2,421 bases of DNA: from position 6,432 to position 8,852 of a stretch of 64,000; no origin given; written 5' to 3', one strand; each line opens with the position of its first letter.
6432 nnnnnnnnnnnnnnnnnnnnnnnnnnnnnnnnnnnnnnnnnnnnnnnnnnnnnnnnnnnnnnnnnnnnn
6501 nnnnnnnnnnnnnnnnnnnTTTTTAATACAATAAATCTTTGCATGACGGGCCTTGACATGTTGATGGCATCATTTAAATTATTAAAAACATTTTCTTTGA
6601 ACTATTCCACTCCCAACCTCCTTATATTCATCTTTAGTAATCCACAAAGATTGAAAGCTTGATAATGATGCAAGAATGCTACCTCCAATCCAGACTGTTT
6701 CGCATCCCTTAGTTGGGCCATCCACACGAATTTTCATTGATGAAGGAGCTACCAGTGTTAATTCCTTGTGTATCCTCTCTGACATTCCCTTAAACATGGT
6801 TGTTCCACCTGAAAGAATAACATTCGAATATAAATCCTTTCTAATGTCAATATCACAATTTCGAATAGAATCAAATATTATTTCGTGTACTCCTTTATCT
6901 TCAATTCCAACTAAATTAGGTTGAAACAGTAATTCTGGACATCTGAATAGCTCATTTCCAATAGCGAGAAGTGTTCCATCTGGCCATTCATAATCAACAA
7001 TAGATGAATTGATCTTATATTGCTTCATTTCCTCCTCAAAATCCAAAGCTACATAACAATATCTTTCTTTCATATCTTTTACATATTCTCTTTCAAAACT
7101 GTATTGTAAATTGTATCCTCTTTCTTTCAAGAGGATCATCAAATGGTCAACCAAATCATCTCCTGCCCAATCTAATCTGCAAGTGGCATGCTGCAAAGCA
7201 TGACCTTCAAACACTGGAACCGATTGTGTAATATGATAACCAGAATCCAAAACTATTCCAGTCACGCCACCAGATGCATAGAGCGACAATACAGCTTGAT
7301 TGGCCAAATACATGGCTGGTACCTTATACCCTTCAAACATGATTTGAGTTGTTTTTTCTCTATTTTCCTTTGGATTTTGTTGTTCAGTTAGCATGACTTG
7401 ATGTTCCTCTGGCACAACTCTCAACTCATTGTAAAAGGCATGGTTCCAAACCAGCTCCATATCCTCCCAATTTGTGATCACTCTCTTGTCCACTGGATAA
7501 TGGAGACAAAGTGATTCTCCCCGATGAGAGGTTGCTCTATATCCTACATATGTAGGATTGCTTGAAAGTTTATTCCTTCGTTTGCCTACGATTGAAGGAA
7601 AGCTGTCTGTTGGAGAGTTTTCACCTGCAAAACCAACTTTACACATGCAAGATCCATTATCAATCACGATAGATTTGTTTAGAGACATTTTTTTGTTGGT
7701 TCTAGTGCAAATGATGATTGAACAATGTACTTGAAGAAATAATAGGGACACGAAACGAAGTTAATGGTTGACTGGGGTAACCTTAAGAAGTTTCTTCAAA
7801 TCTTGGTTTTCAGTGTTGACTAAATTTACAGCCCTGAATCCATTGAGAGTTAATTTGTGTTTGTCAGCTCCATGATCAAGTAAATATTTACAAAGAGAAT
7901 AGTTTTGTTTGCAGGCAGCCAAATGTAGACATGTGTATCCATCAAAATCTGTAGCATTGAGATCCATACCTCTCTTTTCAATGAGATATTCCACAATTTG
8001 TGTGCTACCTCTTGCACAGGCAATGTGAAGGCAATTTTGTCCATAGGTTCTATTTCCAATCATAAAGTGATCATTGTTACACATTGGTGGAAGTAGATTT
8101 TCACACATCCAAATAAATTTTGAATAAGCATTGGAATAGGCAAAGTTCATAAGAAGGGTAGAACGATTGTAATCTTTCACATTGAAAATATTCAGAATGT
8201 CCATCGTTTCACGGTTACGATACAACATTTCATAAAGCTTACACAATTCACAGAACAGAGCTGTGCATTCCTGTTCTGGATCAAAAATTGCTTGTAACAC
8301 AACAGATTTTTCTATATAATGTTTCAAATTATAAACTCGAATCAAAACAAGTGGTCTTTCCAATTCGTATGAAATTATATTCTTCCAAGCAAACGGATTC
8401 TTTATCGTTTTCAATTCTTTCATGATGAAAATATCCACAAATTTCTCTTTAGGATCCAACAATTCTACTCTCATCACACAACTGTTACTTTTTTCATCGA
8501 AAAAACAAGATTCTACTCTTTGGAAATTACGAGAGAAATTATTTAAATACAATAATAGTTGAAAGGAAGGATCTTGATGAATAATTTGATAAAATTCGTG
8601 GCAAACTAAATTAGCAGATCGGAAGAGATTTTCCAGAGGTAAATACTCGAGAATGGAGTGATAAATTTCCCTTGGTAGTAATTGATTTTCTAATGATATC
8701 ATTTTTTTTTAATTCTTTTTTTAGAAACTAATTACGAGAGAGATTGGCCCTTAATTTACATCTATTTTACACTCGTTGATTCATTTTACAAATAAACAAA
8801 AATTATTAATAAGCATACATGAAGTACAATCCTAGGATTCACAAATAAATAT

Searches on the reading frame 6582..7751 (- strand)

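Call 53: search_protein_families(library=pfam, proteins=[window:6582-7751:-], max_evalue=0.001)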
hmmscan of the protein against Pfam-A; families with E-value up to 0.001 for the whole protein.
window:6582-7751:- (389 aa): 1 family
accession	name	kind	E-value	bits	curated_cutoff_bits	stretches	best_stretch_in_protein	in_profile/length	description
PF00022.25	Actin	-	2.9e-116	388.9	27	1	25-389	4-410/410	Actin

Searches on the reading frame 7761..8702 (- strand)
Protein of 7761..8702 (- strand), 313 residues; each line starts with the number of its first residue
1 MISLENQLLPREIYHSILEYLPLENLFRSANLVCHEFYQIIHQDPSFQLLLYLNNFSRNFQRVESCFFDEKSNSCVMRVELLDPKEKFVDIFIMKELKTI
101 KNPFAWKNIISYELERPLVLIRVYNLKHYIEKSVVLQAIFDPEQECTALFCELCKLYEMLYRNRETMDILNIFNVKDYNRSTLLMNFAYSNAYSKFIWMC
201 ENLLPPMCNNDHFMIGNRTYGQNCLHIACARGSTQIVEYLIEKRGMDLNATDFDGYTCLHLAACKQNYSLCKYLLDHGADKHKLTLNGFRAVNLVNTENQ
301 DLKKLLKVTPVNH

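Call 53: search_protein_families(library=pfam, proteins=[window:7761-8702:-], max_evalue=0.001)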
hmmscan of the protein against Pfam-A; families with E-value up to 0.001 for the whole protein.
window:7761-8702:- (313 aa): 6 families
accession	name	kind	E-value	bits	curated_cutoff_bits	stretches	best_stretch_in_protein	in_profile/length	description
PF12796.13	Ank_2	-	9.9e-17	61.7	27.3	1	197-282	10-87/90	Ankyrin repeats (3 copies)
PF00023.36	Ank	-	2e-16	59.6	21.1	2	254-282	1-29/33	Ankyrin repeat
PF13857.12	Ank_5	-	5.4e-16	59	27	2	217-262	10-56/56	Ankyrin repeats (many copies)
PF13637.12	Ank_4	-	3.7e-13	49.8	22.7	1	225-275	1-50/50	Ankyrin repeats (many copies)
PF13606.12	Ank_3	-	7.9e-13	47.6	22.3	1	220-250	1-30/30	Ankyrin repeat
PF12937.12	F-box-like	-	3.2e-06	27.2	24.3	1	8-44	3-38/47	F-box-like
